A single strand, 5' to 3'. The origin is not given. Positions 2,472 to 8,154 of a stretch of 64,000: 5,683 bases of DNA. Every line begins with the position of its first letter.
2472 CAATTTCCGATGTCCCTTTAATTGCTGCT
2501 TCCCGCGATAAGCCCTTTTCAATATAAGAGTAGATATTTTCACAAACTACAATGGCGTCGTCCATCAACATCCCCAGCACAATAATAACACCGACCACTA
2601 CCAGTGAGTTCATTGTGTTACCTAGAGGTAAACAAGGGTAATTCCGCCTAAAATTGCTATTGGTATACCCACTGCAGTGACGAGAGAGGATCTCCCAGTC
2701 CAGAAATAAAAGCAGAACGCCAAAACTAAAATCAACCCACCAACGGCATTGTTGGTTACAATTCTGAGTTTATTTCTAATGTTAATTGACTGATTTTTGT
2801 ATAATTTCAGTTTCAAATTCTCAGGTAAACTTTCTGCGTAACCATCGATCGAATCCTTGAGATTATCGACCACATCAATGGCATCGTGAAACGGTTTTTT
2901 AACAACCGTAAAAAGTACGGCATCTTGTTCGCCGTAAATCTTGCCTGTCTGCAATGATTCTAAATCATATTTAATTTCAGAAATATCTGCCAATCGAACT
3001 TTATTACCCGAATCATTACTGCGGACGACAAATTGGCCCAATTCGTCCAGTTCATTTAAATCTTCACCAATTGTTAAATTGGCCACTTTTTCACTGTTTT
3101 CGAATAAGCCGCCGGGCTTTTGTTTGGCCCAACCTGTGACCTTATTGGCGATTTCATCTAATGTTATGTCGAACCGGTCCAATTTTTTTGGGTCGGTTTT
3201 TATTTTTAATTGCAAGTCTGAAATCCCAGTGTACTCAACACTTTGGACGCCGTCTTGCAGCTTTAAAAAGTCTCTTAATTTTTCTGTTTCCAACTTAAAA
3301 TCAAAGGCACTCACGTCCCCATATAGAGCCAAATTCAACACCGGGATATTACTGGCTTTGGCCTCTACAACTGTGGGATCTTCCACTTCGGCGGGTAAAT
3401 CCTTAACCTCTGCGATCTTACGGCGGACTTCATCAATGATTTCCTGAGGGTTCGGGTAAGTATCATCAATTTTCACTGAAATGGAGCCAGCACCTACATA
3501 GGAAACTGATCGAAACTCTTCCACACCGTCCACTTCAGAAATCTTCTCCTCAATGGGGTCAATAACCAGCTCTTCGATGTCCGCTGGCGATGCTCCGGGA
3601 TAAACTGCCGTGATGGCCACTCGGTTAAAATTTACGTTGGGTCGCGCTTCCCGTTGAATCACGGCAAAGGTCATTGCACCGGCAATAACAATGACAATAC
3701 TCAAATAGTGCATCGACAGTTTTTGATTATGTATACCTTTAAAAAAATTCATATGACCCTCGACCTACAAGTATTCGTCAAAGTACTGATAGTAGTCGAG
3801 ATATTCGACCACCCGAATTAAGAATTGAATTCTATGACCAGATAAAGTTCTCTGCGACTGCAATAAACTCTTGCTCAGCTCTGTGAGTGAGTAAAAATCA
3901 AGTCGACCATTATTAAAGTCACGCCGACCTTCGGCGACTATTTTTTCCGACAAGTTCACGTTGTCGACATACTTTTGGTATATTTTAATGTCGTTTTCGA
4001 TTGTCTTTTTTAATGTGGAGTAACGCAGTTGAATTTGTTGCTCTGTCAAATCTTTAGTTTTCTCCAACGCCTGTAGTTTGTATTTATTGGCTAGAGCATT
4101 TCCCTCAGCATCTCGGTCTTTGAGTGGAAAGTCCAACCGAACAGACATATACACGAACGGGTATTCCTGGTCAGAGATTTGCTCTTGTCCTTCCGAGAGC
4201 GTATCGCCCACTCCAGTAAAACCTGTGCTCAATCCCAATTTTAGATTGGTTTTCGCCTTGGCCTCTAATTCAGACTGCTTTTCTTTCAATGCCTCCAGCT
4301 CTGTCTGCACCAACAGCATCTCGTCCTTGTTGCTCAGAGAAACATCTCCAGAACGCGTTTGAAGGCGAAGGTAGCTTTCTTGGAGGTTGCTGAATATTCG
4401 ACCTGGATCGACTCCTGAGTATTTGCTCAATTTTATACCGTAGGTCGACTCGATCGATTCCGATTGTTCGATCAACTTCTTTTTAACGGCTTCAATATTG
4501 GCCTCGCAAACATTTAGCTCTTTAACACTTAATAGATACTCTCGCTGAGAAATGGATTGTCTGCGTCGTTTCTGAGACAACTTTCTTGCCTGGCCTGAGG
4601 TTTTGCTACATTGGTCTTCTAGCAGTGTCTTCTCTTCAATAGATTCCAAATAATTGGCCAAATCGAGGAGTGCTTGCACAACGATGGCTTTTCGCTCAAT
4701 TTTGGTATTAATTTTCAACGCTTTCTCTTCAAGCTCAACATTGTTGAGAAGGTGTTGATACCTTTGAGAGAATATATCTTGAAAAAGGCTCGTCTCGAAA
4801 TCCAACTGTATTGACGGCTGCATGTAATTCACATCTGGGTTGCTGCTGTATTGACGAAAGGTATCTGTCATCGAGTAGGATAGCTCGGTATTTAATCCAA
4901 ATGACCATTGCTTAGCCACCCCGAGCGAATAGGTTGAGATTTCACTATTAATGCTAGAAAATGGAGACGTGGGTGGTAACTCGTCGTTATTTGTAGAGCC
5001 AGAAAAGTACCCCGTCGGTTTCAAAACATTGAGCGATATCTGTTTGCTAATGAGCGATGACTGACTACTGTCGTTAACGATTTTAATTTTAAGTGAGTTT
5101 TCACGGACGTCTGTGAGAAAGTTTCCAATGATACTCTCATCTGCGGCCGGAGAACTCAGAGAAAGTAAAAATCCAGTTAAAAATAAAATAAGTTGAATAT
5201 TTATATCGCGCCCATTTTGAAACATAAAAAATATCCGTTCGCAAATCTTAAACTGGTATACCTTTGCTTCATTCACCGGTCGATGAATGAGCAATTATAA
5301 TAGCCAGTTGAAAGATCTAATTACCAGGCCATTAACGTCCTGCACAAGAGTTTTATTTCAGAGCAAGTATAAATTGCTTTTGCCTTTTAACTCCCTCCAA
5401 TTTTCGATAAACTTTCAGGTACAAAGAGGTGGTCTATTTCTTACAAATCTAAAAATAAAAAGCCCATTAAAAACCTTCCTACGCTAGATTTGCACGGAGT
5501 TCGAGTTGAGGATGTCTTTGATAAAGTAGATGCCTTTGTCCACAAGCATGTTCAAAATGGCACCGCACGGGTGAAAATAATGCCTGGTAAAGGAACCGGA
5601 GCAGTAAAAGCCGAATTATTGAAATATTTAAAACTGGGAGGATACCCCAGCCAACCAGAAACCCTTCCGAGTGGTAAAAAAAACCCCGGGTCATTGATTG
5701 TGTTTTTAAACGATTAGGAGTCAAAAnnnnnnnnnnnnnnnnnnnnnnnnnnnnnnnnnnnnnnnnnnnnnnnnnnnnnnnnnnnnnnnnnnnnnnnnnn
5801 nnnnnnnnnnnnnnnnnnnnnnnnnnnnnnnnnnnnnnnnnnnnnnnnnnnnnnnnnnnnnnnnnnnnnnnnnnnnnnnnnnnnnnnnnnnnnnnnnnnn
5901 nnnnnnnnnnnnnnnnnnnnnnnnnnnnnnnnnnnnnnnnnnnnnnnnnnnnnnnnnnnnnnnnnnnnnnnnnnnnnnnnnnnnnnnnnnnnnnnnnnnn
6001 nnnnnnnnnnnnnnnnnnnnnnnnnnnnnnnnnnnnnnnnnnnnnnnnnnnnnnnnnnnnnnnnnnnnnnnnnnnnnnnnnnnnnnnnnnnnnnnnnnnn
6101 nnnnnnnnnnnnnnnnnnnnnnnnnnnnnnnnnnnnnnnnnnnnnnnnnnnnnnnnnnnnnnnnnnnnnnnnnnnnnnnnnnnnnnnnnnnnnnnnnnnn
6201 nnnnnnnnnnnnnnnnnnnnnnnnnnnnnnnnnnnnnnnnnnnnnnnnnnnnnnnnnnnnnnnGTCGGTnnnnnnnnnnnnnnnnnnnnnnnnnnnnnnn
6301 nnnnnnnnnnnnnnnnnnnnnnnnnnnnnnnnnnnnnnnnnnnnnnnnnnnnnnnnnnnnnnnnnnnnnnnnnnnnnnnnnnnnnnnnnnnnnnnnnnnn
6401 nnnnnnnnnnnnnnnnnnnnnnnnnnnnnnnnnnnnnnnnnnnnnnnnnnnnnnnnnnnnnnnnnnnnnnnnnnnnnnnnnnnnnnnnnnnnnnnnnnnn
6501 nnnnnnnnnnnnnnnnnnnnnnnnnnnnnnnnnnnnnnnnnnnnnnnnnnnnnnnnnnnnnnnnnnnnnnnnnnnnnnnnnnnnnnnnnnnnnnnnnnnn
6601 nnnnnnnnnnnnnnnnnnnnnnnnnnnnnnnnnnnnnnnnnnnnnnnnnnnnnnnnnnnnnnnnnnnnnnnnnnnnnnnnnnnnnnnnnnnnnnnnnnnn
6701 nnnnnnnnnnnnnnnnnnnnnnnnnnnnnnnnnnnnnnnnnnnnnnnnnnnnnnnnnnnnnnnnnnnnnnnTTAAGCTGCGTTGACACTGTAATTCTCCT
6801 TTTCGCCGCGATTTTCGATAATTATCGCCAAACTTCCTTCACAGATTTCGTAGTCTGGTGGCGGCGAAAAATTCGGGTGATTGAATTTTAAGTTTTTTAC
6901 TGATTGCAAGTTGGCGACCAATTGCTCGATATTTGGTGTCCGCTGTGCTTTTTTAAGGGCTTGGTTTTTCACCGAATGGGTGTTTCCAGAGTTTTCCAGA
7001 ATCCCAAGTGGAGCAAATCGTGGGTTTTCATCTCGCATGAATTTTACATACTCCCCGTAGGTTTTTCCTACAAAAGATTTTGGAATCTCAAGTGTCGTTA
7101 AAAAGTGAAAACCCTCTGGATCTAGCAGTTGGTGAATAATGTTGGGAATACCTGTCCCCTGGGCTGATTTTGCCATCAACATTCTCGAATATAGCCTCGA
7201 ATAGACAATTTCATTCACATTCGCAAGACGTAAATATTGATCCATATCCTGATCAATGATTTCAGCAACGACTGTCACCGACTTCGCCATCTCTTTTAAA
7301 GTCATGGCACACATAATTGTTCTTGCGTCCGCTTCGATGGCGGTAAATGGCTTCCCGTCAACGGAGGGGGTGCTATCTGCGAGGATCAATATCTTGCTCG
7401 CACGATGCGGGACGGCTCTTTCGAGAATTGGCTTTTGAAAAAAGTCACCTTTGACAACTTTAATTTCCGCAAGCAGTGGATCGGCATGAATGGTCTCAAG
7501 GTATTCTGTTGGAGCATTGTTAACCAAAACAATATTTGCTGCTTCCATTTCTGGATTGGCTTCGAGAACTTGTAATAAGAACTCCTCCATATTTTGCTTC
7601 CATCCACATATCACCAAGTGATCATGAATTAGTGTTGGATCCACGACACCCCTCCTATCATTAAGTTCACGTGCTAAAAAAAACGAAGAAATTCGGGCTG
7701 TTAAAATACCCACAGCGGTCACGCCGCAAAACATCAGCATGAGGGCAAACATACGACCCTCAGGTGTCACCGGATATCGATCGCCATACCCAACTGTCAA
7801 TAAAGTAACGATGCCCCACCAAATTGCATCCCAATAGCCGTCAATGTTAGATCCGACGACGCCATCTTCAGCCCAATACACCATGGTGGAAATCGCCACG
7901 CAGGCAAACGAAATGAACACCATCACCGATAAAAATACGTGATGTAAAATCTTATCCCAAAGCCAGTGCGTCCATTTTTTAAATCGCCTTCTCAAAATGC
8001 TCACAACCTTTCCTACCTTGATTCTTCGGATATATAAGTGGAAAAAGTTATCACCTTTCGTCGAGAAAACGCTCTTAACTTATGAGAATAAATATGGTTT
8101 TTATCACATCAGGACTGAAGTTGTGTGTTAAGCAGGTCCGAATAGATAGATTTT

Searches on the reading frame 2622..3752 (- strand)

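Call 10: search_protein_families(library=pfam, proteins=[window:2622-3752:-], max_evalue=0.001)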
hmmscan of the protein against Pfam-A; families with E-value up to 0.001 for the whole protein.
window:2622-3752:- (376 aa): 1 family
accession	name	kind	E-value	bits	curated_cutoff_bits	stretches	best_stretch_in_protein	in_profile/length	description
PF00873.25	ACR_tran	-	3.7e-57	194.2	28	1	10-375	8-377/1021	AcrB/AcrD/AcrF family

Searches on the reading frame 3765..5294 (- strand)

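Call 10: search_protein_families(library=pfam, proteins=[window:3765-5294:-], max_evalue=0.001)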
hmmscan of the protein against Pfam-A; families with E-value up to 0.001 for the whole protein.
window:3765-5294:- (509 aa): 1 family
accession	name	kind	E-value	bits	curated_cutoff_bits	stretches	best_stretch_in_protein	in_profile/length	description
PF02321.23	OEP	-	4e-09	37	22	1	332-485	19-169/187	Outer membrane efflux protein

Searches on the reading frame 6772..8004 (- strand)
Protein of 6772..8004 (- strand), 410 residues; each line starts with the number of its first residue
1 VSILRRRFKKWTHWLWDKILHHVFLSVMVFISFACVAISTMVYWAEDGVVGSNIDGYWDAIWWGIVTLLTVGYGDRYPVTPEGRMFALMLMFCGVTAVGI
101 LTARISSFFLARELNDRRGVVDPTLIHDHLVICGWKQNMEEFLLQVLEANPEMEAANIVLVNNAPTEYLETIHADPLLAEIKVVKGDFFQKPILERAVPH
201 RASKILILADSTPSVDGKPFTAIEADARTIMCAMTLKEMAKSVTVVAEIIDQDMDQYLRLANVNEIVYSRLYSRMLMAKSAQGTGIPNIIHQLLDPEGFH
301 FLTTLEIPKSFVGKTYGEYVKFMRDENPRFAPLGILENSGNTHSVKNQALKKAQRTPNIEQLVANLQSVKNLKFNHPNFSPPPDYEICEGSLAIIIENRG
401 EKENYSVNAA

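Call 10: search_protein_families(library=pfam, proteins=[window:6772-8004:-], max_evalue=0.001)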
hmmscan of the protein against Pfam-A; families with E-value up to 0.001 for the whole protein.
window:6772-8004:- (410 aa): 4 families
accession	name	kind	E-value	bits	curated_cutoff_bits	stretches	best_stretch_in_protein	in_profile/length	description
PF22614.2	Slo-like_RCK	-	4.1e-13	49.5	24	1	127-246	3-118/119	Calcium-activated potassium channel slowpoke-like RCK domain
PF07885.22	Ion_trans_2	-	4.7e-13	49.3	22.5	1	34-109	5-77/79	Ion channel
PF00520.37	Ion_trans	-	2.4e-09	37.2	25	1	18-107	128-231/241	Ion transport protein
PF02254.24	TrkA_N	-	1e-05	26.2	23.8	1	156-268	22-115/116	TrkA-N domain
